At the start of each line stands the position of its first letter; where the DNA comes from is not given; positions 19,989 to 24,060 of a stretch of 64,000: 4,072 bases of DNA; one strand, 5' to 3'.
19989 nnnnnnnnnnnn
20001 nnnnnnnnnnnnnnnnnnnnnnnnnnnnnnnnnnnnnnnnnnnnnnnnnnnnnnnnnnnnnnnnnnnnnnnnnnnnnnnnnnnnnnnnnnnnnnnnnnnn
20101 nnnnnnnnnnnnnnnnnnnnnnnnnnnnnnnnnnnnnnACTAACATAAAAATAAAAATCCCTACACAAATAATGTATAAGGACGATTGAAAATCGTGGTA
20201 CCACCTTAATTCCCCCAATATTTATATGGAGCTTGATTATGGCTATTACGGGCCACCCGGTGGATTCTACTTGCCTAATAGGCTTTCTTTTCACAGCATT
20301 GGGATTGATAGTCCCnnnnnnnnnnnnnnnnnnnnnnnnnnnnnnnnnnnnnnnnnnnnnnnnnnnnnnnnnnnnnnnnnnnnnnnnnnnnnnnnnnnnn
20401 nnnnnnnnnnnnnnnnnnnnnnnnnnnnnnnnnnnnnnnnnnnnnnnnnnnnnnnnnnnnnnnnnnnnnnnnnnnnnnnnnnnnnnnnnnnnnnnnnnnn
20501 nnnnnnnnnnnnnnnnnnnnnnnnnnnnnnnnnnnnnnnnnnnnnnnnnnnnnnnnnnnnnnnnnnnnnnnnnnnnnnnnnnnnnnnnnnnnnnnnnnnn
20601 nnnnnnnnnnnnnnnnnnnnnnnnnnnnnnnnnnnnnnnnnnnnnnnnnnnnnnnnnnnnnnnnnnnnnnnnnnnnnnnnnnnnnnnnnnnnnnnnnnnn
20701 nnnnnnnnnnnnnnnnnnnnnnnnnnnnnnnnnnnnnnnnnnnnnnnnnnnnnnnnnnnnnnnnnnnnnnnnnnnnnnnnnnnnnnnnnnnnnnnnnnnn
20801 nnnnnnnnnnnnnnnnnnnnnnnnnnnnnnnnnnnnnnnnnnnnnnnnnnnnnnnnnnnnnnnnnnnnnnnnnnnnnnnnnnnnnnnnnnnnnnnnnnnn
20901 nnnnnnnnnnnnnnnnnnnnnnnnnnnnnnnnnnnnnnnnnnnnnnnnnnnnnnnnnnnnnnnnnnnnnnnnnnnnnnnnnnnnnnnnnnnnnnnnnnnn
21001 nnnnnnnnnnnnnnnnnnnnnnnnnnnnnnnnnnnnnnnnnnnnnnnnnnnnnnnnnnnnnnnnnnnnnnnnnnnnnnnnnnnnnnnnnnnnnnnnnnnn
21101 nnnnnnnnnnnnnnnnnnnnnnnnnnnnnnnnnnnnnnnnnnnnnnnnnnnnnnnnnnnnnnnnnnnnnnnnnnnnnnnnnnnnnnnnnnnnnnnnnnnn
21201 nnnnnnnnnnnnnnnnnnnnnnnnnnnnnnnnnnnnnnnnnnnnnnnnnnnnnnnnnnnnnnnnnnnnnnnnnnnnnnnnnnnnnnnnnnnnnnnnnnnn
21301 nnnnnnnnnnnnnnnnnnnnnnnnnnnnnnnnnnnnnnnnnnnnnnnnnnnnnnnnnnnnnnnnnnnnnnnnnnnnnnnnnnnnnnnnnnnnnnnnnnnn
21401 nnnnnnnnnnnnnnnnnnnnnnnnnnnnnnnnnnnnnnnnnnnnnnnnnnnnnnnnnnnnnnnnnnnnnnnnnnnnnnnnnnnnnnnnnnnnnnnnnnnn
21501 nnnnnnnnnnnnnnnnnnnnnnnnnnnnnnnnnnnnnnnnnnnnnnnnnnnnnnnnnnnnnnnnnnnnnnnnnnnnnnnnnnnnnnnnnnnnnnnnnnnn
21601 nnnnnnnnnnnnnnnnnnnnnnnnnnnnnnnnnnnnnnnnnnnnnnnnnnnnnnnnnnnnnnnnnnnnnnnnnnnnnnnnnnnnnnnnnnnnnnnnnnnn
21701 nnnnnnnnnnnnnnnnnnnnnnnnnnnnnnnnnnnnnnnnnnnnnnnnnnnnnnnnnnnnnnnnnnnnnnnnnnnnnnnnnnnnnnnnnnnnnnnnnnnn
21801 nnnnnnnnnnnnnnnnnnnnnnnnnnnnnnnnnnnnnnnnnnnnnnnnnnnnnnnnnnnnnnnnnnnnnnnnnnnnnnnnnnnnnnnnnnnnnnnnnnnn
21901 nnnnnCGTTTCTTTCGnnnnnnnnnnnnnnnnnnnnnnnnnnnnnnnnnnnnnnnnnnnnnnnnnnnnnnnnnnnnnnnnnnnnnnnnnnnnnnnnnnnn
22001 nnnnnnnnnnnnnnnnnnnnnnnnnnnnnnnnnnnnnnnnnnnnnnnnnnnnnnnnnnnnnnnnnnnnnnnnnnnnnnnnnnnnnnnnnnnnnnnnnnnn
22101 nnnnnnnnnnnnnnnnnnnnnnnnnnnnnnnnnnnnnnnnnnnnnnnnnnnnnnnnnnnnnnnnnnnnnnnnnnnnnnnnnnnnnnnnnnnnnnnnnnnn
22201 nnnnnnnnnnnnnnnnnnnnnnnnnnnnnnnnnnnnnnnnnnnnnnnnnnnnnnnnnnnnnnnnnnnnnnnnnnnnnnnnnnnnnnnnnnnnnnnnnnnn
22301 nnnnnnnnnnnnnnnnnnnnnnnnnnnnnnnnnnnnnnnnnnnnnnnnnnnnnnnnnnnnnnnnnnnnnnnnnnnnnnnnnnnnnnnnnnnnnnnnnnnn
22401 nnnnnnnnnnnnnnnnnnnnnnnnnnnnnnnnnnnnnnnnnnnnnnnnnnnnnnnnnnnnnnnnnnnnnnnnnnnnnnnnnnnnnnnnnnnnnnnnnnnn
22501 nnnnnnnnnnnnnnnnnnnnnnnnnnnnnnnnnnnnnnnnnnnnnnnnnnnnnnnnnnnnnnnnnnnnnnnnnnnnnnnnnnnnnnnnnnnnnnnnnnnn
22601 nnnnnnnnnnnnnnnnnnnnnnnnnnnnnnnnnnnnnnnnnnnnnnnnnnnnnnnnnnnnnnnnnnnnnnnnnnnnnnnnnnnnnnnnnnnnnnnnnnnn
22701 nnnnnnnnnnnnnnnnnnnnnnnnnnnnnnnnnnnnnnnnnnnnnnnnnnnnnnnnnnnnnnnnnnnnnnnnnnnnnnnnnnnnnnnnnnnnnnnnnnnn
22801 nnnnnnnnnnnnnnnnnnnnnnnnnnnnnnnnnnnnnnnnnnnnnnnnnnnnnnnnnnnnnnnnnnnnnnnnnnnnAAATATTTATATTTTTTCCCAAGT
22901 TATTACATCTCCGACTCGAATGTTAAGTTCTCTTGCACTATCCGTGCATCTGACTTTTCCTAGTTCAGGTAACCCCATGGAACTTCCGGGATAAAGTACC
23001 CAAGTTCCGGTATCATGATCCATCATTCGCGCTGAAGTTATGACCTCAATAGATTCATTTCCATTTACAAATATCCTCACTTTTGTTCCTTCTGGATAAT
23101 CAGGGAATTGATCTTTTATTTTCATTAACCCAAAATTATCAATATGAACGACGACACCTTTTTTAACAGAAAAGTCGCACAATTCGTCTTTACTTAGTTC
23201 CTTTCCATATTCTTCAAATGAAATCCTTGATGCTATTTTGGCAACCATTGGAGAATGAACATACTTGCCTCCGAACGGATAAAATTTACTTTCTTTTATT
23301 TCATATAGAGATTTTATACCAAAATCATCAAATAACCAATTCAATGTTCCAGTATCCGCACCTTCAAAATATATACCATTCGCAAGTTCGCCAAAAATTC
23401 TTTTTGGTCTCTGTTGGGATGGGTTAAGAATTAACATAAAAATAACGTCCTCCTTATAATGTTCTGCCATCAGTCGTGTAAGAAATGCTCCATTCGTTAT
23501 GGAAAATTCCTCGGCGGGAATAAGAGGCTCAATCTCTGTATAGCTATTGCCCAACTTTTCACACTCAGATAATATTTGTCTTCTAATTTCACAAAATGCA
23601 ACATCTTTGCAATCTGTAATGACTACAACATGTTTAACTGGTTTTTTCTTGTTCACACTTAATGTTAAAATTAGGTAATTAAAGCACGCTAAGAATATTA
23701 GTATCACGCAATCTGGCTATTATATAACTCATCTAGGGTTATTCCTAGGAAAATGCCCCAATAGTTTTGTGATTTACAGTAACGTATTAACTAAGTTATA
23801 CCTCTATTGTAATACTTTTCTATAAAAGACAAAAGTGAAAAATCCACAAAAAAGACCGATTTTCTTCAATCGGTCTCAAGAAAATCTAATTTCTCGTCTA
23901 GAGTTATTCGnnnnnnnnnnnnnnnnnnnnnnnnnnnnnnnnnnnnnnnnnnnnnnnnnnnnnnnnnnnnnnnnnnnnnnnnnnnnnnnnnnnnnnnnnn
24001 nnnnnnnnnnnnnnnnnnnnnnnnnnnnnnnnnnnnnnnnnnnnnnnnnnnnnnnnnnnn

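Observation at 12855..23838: ~110-bp direct repeat: the speH promoter/leader/start duplicated upstream of the DUF62 operon, bracketing a 10.8-kb segment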

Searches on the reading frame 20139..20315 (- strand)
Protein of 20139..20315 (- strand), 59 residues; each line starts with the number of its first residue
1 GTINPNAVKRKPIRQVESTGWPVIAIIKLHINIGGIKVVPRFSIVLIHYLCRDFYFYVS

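Call 66: search_protein_families(library=pfam, proteins=[window:20139-20315:-], max_evalue=0.1)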
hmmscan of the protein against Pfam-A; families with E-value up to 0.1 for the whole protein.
seq(59 aa): 0 families

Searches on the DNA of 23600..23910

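Call 11: search_rna_families(source=window, start=23600, end=23910, threshold=evalue, max_evalue=10)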
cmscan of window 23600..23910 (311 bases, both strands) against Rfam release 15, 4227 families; matches with E-value up to 10: 5.
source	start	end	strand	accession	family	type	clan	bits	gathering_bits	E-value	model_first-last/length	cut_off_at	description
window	23607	23699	-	RF01471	rliB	Gene; sRNA;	-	17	40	0.25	1-360/360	no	Listeria sRNA rliB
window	23789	23887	+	RF02053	STnc430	Gene; sRNA;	-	16.9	47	2.9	1-162/162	no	Enterobacterial sRNA STnc430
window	23761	23832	+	RF03718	mir-2804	Gene; miRNA;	-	16.2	86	2.6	1-78/78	no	mir-2804 microRNA precursor family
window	23610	23640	+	RF00189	SNORD95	Gene; snRNA; snoRNA; CD-box;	-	14.4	55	1.8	1-68/68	no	Small nucleolar RNA SNORD95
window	23807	23900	-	RF01471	rliB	Gene; sRNA;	-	11.9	40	4.1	1-360/360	no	Listeria sRNA rliB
